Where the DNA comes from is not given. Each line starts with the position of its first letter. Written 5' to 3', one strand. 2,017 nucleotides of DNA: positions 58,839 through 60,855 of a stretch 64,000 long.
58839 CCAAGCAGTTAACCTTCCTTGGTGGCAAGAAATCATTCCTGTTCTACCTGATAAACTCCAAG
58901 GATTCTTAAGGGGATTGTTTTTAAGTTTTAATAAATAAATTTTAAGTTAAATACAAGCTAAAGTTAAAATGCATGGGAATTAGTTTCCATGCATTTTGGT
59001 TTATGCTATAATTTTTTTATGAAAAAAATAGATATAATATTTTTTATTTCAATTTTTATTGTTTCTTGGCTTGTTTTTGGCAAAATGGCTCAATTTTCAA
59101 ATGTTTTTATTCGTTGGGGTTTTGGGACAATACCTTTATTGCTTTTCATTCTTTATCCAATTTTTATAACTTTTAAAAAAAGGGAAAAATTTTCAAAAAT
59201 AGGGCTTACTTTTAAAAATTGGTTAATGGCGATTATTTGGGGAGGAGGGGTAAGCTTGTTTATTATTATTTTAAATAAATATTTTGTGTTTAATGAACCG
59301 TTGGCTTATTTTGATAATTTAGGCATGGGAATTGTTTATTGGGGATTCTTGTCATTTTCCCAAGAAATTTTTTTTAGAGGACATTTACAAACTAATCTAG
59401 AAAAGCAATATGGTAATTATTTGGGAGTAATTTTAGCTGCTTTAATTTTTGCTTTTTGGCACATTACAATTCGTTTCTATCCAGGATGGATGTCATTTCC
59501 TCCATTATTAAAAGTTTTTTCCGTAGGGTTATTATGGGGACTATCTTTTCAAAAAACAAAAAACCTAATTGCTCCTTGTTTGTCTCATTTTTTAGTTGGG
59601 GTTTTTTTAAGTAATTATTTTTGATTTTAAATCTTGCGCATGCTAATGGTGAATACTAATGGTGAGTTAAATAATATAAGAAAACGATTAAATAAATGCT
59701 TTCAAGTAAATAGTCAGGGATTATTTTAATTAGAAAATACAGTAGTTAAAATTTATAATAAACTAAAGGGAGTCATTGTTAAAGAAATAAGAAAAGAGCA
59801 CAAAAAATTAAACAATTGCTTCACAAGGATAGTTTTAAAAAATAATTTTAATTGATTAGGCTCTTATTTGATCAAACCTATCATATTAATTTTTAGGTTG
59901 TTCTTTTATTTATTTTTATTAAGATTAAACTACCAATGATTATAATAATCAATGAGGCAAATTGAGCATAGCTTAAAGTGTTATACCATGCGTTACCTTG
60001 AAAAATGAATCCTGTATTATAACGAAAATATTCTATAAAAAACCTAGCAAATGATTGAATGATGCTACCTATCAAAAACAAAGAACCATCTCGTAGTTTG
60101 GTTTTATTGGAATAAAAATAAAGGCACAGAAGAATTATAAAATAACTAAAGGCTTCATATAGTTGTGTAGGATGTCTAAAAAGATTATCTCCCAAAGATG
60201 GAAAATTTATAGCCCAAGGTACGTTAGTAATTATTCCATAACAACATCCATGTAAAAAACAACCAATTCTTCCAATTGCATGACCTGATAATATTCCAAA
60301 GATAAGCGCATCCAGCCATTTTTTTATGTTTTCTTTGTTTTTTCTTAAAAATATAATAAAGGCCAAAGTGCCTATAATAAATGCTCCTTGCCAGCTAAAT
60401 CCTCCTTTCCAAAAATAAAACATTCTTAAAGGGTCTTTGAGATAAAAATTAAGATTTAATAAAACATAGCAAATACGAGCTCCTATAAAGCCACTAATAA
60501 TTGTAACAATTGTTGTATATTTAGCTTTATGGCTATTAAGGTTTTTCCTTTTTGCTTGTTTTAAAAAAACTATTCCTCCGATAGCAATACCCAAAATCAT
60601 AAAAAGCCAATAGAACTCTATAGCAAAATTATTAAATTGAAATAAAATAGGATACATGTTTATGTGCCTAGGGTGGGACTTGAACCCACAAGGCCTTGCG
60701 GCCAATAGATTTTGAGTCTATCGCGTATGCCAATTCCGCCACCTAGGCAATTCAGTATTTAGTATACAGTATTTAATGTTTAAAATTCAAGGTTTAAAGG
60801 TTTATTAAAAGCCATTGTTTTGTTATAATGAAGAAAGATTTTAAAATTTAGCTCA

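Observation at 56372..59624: Accessory islet: lipoprotein, Cys-rich extracellular proteins, a Thr/Cys-rich mucin-like secreted protein and a CPBP (Abi) intramembrane protease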

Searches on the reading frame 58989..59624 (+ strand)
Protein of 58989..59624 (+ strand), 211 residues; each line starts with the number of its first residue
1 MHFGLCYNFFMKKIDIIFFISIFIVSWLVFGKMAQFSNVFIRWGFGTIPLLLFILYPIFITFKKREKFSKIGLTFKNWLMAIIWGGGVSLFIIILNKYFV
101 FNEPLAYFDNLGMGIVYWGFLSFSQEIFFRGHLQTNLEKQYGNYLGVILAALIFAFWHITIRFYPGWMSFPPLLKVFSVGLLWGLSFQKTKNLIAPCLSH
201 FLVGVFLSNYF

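Call 3: search_protein_families(library=pfam, proteins=[window:58989-59624:+], max_evalue=1)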
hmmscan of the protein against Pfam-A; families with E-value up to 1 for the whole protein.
window:58989-59624:+ (211 aa): 1 family
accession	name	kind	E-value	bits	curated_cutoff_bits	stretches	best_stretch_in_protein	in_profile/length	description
PF02517.21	Rce1-like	-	2.8e-15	56.8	22.4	1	111-203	5-90/93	Type II CAAX prenyl endopeptidase Rce1-like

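Call 13: search_protein_families(library=ncbifam, proteins=[window:59019-59624:+], max_evalue=1)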
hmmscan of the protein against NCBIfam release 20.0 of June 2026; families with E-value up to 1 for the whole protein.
window:59019-59624:+ (201 aa): 9 families
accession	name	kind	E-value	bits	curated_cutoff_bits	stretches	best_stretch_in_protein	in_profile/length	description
NF040589.1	CPBP_Synerg_MrtS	equivalog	8.4e-10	39.1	130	1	112-195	84-161/170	Synerg-CTERM system glutamic-type intramembrane protease MrtS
NF040914.1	Mrt_core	domain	5.1e-08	32.9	100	1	110-196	10-100/108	myxosortase family intramembrane protease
NF040674.1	CPBP_fam_MrtP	equivalog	7.4e-08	32.2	250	2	106-192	251-341/354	myxosortase MrtP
NF041647.1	ABC_perm_CPBP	equivalog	5.4e-07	28.7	435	1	7-192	427-625/636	ABC transporter permease subunit/CPBP intramembrane protease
NF050068.1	Rv0804_CPBP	equivalog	9.8e-06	25.3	200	1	113-193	105-185/197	Rv0804 family intramembrane glutamic endopeptidase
NF040593.1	CPBP_fam_MrtX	exception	0.0002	21.3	180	1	112-197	142-229/238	myxosortase MrtX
NF040594.1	CPBP_fam_MrtC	equivalog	0.00022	21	195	1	111-196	125-214/221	myxosortase MrtC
NF033192.3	CPBP_JDVT_MrtJ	equivalog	0.0011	19.5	75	1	115-193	12-91/98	JDVT-CTERM system glutamic-type intramembrane protease MrtJ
TIGR00245.2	TIGR00245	equivalog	0.14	11.7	410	1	5-91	35-118/251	iron efflux ABC transporter permease subunit FetB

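Call 26: find_homologous_proteins(query=window:59019-59624:+, max_evalue=1e-10)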
Query window:59019-59624:+ (201 aa): 26 proteins with E <= 1e-10 among 599 candidates.
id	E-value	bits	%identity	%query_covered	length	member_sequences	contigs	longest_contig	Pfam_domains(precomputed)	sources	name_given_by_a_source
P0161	3.6e-126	438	100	100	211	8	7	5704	PF02517.22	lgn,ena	-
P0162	5.8e-93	329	75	100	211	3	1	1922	PF02517.22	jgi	-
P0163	5.5e-87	310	71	100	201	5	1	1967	PF02517.22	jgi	-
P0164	4.6e-86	307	73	100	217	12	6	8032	PF02517.22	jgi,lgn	jgi:membrane protease YdiL (CAAX protease family)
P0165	5.8e-85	303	70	100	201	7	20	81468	PF02517.22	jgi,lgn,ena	jgi:membrane protease YdiL (CAAX protease family)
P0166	2.1e-84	301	69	100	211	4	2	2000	PF02517.22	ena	-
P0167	7.9e-83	296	67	90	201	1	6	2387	PF02517.22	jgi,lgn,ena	-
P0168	1.5e-82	295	66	100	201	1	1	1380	PF02517.22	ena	-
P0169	2.0e-82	295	68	100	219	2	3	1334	PF02517.22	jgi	jgi:membrane protease YdiL (CAAX protease family)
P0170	5.9e-82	293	67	98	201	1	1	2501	PF02517.22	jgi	-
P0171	2.1e-81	291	67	100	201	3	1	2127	PF02517.22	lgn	-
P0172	1.5e-80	289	66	90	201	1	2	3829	PF02517.22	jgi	jgi:membrane protease YdiL (CAAX protease family)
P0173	4.5e-80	287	67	88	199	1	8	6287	PF02517.22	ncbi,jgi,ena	jgi:membrane protease YdiL (CAAX protease family)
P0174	5.7e-79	283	66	100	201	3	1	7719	PF02517.22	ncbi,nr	ncbi:MAG: CPBP family intramembrane metalloprotease [Candidatus Pacebacteria bacterium]|nr:CPBP fami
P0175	2.3e-78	281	65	98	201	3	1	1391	PF02517.22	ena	-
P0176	2.3e-78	281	64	100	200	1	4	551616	PF02517.22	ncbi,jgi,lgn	-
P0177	1.6e-76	275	63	97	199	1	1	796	PF02517.22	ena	-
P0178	1.6e-76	275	62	97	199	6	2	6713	PF02517.22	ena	-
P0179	2.2e-76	275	64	88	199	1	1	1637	PF02517.22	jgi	-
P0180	2.4e-76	275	65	91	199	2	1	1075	PF02517.22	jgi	-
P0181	3.3e-76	274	66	100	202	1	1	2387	PF02517.22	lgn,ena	-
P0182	3.8e-75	271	62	97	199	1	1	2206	PF02517.22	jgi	-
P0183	1.2e-74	269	64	92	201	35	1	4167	PF02517.22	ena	-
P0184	6.6e-71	257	63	89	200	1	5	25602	PF02517.22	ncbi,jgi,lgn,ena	ncbi:MAG: CPBP family intramembrane glutamic endopeptidase [Candidatus Paceibacterota bacterium]|jgi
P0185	3.0e-70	255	62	98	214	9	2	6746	PF02517.22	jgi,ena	-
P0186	7.2e-46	175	70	59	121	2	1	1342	PF02517.22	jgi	-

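Call 29: search_solved_structures(query=A2, max_evalue=10, show_alignments=3)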
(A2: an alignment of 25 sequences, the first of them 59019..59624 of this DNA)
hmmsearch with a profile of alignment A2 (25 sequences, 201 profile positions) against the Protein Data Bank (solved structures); distinct sequences matched with E-value up to 10: 0.

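Call 30: find_related_loci(query=A2, collection=metagenome_contigs, flank=6000)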
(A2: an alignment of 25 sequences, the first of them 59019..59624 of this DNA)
Query A2 (201 aa) in metagenome_contigs; peptide patterns used: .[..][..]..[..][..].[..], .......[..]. (x = any residue, [..] = any of these).
175 stretches matched a pattern; 34 encode a relative of the query (tblastn E <= 1e-3); 34 distinct loci.
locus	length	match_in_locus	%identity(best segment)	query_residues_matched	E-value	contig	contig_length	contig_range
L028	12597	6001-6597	70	1-199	2e-89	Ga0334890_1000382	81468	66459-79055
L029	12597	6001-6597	70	1-199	2e-89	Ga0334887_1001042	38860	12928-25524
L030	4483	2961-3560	68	1-200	1e-88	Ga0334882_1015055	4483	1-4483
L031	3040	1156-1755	70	1-200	7e-90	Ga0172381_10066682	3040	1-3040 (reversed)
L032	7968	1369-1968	71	1-200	7e-87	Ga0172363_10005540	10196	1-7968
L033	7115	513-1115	73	1-201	5e-86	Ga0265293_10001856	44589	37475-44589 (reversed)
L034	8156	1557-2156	73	1-200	2e-85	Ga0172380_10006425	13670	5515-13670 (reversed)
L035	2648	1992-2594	72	1-201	2e-86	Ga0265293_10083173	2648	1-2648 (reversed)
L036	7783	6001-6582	64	5-198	7e-84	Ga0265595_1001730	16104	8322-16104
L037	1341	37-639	69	1-201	9e-89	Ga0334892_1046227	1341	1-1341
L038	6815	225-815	65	5-201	7e-83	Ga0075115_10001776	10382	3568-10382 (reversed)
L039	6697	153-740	63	5-200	7e-83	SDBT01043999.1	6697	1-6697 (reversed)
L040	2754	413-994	63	5-198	3e-84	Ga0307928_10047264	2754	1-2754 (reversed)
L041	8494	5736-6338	75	1-201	1e-82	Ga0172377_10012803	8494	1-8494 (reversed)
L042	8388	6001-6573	65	5-195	3e-82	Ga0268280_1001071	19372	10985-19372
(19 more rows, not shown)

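Call 66: search_protein_families(library=padloc, proteins=[window:59019-59624:+], max_evalue=0.01)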
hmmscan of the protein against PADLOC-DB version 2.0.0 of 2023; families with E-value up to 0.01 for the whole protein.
window:59019-59624:+ (201 aa): 0 families

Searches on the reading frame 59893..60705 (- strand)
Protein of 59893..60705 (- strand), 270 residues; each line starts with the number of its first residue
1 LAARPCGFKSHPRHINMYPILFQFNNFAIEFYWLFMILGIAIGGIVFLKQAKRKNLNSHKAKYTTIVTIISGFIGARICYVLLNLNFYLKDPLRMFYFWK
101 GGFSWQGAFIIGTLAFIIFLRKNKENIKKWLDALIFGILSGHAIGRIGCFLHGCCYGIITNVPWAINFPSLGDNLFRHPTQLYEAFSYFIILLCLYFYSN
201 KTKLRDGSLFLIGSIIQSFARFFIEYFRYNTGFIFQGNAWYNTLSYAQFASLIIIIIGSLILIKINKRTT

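Call 3: search_protein_families(library=pfam, proteins=[window:59893-60705:-], max_evalue=1)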
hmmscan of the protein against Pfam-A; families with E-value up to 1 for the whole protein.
window:59893-60705:- (270 aa): 3 families
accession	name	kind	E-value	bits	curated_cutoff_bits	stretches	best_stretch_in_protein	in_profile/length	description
PF01790.23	LGT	-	1.6e-54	185.2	24.9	1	19-263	1-239/240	Prolipoprotein diacylglyceryl transferase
PF02163.28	Peptidase_M50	-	0.042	13.6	27.2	1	2-183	20-106/221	Peptidase family M50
PF00746.26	Gram_pos_anchor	-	0.88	10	20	0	35-55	20-42/43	LPXTG cell wall anchor motif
